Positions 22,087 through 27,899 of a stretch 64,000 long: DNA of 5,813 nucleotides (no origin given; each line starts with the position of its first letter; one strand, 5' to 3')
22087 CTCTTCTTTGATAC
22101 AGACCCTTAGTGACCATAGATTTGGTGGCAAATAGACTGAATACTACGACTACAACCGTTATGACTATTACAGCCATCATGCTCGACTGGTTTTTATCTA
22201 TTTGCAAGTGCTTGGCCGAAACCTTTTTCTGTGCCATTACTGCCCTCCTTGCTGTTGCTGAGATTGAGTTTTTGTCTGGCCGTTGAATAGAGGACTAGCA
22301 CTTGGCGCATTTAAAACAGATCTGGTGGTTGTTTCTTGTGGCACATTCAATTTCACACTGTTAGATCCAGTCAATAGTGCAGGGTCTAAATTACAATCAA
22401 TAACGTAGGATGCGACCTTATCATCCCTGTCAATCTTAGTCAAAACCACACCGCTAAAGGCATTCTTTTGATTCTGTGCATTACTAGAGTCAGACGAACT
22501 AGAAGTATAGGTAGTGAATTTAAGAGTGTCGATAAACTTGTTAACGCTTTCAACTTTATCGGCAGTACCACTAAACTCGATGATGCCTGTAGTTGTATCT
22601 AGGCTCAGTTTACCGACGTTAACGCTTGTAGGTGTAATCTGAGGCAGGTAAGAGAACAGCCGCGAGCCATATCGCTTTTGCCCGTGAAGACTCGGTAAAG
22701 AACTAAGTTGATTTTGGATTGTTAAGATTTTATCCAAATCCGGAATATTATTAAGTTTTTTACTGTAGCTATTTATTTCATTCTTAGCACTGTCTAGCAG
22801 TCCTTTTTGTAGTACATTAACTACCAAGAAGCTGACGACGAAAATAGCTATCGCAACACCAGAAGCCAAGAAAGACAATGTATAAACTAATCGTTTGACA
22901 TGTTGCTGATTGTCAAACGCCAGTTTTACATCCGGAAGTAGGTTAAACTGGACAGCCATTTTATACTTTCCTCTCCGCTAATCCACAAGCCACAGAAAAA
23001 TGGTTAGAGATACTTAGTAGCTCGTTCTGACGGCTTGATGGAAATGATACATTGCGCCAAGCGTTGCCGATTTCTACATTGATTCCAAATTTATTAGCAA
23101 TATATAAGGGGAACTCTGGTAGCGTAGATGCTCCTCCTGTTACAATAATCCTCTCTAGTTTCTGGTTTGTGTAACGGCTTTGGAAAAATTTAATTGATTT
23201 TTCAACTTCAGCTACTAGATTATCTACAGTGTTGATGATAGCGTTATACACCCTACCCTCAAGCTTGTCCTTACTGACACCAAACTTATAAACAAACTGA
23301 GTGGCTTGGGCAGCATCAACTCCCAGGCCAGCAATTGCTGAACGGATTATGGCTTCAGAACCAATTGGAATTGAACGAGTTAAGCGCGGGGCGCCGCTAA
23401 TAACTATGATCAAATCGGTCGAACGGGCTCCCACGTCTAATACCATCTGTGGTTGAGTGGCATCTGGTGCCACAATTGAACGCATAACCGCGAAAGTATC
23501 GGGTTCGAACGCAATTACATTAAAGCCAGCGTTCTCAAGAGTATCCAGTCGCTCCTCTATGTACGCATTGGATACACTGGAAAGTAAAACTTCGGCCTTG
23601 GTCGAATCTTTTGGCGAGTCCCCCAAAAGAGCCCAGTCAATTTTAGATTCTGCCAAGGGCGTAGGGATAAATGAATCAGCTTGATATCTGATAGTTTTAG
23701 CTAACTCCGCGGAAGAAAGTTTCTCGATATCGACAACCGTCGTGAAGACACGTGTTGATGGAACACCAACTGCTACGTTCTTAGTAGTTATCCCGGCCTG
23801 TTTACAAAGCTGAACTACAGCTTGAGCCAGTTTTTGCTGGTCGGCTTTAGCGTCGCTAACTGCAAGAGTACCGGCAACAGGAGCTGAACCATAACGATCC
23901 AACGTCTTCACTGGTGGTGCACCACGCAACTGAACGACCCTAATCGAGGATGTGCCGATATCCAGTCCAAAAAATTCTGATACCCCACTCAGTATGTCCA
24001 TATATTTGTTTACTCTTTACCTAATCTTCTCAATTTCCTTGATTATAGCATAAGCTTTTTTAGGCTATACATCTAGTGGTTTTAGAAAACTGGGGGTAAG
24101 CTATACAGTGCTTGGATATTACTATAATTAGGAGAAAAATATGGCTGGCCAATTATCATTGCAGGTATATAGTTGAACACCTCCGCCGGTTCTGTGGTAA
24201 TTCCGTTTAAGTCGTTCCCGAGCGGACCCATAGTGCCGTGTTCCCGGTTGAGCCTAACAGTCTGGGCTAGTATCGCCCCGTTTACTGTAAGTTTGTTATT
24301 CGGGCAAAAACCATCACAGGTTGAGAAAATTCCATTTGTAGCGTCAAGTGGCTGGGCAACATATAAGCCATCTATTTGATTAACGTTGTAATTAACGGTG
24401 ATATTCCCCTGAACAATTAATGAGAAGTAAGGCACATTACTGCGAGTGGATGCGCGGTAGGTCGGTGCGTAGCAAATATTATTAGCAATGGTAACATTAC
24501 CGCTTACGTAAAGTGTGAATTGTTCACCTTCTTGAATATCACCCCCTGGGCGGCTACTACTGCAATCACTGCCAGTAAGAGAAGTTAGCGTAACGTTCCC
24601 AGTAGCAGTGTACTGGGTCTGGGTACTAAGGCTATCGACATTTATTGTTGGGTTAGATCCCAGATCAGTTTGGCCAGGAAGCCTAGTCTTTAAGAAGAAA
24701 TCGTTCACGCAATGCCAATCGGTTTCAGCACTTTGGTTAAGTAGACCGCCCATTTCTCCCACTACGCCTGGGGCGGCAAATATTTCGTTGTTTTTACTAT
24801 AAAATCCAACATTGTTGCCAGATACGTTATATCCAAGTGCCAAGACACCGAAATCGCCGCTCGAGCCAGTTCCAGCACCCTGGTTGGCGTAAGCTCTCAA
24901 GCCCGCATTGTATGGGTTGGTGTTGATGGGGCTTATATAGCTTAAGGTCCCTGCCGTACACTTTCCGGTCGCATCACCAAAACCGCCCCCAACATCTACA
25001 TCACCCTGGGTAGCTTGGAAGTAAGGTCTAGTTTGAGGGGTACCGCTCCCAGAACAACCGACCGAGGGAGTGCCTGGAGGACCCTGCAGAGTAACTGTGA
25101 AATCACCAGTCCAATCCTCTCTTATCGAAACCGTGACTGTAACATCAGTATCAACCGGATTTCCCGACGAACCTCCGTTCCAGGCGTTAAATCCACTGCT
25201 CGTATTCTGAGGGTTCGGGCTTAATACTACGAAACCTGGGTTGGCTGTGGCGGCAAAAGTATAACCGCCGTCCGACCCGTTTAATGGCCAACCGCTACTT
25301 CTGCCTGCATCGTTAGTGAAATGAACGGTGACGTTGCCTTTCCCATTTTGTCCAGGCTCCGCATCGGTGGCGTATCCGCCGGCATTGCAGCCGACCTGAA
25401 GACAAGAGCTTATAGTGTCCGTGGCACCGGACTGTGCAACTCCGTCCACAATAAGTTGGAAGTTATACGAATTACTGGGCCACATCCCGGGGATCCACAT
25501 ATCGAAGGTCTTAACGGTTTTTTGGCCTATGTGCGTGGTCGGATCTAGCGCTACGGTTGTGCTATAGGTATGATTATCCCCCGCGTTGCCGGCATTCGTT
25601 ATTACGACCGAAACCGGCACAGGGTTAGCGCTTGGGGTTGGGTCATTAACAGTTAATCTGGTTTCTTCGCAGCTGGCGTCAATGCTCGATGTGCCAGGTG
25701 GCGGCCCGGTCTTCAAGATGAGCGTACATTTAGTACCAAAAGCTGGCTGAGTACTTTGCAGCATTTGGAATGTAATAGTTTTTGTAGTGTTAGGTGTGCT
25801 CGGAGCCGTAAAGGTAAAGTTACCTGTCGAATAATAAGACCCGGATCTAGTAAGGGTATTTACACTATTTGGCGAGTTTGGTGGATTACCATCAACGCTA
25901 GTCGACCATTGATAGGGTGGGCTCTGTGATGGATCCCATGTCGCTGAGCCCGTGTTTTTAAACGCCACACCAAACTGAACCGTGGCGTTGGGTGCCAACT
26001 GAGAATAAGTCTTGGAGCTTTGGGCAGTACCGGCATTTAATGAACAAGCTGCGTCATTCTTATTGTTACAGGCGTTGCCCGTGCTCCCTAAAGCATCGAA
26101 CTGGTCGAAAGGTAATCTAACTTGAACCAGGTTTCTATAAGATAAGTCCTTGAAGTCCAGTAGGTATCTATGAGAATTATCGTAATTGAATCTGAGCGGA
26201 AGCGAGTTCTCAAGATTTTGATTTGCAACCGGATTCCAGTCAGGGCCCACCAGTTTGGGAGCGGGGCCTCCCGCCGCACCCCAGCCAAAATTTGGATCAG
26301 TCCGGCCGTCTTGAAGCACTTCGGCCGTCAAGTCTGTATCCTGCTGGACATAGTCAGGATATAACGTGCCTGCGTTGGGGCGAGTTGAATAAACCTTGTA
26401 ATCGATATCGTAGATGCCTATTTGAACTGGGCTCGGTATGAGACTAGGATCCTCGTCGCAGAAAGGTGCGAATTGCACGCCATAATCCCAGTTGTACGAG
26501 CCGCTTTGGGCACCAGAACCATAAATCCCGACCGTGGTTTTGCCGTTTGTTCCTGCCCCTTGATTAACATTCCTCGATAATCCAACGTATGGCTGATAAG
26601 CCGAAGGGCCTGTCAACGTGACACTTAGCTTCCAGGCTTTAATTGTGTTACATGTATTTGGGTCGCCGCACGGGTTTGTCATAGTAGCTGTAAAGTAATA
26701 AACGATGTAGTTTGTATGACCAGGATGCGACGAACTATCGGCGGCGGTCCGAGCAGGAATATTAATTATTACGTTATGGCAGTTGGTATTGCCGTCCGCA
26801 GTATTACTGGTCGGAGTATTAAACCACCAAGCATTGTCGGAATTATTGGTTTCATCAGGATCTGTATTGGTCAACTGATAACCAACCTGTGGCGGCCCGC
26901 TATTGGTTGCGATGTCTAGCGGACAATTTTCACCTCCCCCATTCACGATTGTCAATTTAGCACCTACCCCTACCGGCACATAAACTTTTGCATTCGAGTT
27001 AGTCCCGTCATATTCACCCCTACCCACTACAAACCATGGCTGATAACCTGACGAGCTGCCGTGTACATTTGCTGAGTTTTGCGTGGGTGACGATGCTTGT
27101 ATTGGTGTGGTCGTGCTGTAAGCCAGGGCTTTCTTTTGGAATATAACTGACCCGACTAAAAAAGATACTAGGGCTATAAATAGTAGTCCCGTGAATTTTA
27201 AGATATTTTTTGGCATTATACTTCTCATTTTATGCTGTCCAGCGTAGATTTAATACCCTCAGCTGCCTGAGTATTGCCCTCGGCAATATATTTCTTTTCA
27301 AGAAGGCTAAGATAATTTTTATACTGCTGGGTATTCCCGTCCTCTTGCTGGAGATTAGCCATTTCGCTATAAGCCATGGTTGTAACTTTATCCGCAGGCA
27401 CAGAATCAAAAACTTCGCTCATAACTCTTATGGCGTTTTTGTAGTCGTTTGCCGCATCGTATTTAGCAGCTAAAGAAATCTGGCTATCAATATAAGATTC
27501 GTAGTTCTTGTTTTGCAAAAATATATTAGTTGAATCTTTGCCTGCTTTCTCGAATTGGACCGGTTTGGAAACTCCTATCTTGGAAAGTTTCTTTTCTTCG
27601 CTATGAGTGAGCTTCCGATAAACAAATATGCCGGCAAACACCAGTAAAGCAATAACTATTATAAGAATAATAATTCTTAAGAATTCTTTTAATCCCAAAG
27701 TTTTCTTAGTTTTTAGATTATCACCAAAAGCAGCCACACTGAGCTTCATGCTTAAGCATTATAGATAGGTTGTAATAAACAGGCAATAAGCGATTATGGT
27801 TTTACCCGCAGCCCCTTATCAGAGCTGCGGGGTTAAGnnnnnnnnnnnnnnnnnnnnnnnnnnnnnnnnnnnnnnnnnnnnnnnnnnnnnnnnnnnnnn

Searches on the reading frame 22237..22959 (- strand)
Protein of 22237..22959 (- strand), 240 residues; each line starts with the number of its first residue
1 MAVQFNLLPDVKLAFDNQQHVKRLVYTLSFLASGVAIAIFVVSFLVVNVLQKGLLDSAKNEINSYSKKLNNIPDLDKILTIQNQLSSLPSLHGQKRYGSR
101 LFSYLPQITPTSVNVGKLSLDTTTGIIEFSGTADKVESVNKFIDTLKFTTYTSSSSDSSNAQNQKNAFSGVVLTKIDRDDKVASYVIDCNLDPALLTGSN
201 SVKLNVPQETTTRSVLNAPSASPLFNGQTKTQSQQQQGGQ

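Call 11: search_protein_families(library=pfam, proteins=[window:22237-22959:-], max_evalue=0.01)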
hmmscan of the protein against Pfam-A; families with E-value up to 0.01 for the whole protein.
window:22237-22959:- (240 aa): 1 family
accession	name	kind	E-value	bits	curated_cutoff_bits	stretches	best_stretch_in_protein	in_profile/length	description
PF05137.18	PilN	-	3e-05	24.4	22.8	1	100-155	1-54/78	Fimbrial assembly protein (PilN)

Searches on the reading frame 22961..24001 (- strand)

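Call 11: search_protein_families(library=pfam, proteins=[window:22961-24001:-], max_evalue=0.01)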
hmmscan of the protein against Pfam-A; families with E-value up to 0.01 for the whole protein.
window:22961-24001:- (346 aa): 5 families
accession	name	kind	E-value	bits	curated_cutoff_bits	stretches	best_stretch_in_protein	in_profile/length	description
PF11104.14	PilM_2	-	9.9e-42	143.5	27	1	12-344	1-338/340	Type IV pilus assembly protein PilM;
PF14450.12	FtsA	-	6.8e-11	43.1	31.8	1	186-316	1-118/127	Cell division protein FtsA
PF25216.1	Volactin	-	3.2e-08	33.9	35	1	189-305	172-291/321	Volactin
PF06723.19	MreB_Mbl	-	4.4e-05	22.9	27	0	250-313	241-305/327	MreB/Mbl protein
PF05134.19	T2SSL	-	0.0013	18.7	25.5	1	59-172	34-138/231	Type II secretion system (T2SS), protein L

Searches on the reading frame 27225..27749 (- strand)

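Call 11: search_protein_families(library=pfam, proteins=[window:27225-27749:-], max_evalue=0.01)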
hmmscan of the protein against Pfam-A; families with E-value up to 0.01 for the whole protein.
window:27225-27749:- (174 aa): 2 families
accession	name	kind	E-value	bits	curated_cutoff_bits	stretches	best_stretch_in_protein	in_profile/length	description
PF09976.15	TPR_21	-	2.8e-05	24.4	25.5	1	21-143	5-132/193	Tetratricopeptide repeat-like domain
PF22993.4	SAM_EPH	-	0.0089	16.2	27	0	17-60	4-47/60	Ephrin receptor 1 SAM domain-like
